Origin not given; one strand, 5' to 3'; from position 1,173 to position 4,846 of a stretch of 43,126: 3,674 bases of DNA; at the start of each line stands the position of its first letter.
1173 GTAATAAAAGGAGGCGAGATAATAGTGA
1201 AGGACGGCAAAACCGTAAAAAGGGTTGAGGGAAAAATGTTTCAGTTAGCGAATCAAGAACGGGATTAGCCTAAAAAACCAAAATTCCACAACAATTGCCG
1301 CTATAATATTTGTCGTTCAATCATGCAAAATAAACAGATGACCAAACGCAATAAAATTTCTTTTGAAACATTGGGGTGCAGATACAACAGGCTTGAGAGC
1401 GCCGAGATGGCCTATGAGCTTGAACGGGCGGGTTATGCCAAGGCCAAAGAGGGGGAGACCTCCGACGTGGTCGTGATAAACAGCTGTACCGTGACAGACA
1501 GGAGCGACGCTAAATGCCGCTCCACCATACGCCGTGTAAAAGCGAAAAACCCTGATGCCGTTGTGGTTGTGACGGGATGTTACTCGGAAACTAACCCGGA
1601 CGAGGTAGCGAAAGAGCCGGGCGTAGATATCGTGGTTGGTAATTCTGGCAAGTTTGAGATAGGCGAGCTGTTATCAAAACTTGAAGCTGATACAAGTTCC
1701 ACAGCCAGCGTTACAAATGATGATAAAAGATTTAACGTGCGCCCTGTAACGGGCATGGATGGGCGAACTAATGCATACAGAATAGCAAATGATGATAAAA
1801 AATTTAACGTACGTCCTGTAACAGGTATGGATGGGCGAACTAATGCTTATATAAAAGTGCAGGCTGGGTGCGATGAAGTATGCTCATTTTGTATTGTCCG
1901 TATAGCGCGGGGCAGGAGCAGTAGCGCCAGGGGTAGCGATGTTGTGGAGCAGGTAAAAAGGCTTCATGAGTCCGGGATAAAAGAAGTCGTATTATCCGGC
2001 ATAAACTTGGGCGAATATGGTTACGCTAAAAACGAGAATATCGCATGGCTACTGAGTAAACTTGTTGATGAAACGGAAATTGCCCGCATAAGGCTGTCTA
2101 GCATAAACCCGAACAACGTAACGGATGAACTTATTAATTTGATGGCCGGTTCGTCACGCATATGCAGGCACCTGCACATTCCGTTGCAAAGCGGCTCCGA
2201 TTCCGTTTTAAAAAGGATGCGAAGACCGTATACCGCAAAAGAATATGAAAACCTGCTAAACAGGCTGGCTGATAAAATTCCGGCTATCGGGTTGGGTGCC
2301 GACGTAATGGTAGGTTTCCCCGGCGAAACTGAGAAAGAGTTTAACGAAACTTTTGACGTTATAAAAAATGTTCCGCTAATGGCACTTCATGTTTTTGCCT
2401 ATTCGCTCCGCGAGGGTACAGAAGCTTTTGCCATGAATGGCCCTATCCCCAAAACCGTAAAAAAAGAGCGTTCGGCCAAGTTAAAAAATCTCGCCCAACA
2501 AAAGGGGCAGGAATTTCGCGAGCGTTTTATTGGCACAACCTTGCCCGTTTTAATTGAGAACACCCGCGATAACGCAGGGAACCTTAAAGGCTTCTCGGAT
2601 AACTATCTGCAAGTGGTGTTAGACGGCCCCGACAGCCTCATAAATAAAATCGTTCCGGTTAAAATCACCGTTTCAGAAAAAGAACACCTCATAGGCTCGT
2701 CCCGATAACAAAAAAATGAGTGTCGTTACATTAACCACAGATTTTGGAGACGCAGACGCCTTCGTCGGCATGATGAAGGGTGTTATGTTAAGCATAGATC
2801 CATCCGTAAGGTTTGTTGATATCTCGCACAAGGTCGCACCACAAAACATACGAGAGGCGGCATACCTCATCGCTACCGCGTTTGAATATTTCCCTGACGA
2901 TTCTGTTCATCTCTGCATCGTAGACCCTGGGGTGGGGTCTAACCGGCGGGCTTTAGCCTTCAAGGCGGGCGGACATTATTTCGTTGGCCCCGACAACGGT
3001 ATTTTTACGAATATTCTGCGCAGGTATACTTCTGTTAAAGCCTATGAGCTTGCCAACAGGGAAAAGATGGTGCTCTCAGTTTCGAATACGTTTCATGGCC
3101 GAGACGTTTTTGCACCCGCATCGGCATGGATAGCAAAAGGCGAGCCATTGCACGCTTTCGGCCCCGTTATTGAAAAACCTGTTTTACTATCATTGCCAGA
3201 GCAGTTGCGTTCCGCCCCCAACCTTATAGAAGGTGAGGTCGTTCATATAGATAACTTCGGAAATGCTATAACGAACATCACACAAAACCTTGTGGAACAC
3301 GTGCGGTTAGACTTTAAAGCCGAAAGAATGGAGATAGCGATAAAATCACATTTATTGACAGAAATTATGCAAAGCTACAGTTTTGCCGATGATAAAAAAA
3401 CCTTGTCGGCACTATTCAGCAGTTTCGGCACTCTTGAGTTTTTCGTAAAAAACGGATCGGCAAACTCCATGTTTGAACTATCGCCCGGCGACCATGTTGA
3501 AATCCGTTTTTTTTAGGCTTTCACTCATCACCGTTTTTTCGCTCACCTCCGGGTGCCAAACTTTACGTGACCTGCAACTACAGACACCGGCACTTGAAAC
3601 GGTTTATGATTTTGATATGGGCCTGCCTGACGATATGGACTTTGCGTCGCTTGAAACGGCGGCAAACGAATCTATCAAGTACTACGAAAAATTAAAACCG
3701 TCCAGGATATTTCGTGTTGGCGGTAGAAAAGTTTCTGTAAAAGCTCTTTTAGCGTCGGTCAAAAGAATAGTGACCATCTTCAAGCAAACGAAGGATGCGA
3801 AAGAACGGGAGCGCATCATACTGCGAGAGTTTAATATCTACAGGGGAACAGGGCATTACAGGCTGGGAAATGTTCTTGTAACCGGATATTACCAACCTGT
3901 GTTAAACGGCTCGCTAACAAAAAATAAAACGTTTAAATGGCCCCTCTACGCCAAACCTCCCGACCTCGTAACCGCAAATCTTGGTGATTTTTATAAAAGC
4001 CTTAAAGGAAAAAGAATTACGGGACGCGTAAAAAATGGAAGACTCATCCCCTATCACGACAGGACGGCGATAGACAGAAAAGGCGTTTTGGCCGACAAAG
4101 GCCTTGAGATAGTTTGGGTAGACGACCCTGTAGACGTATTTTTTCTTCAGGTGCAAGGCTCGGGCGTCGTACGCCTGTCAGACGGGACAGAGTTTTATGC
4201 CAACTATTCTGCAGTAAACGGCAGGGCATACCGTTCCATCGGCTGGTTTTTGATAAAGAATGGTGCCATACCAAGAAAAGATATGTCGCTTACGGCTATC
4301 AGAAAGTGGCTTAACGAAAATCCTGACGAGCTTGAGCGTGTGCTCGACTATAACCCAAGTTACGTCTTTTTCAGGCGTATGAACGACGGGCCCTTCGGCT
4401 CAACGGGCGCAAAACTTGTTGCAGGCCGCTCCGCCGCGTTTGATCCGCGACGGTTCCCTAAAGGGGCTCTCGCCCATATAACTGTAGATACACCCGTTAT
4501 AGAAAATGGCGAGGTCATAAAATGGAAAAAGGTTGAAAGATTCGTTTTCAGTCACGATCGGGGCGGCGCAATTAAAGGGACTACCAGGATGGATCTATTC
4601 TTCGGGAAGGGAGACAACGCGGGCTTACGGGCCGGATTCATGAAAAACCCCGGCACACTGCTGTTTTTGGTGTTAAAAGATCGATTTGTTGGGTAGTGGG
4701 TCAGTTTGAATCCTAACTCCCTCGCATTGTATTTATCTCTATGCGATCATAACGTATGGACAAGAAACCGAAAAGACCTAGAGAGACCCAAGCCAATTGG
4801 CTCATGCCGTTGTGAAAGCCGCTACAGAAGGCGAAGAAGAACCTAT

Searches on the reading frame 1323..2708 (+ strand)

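Call 18: search_protein_families(library=pfam, proteins=[window:1323-2708:+], max_evalue=0.001)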
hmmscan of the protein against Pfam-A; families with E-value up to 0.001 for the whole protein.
window:1323-2708:+ (461 aa): 4 families
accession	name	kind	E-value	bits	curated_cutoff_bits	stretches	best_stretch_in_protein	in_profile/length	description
PF00919.26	UPF0004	-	1.1e-26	93.2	27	1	11-106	1-98/98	Uncharacterized protein family UPF0004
PF04055.27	Radical_SAM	-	1.7e-22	80.8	29.5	1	178-346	2-165/166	Radical SAM superfamily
PF01938.26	TRAM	-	0.00033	20.9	21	1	401-458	2-58/61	TRAM domain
PF02310.24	B12-binding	-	0.00096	19.4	32.1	0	41-106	46-111/121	B12 binding domain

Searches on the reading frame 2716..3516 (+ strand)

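Call 18: search_protein_families(library=pfam, proteins=[window:2716-3516:+], max_evalue=0.001)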
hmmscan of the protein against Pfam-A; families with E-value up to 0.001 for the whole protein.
window:2716-3516:+ (266 aa): 2 families
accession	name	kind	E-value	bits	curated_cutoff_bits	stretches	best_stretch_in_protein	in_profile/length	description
PF01887.21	SAM_HAT_N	-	1.9e-56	190.3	26.3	1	4-149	1-145/145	SAM hydroxide adenosyltransferase N-terminal domain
PF20257.3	SAM_HAT_C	-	7.2e-18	65.1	25.5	1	173-262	1-84/84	SAM hydroxide adenosyltransferase C-terminal domain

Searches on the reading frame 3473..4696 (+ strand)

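Call 18: search_protein_families(library=pfam, proteins=[window:3473-4696:+], max_evalue=0.001)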
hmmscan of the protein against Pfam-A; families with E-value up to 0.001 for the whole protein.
window:3473-4696:+ (407 aa): 2 families
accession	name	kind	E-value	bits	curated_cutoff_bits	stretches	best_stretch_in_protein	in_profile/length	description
PF03562.22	MltA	-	6.1e-58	195.8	24.3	1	135-301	1-163/163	MltA specific insert domain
PF06725.17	3D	-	2.9e-15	56.7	23.8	1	319-399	1-71/72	3D domain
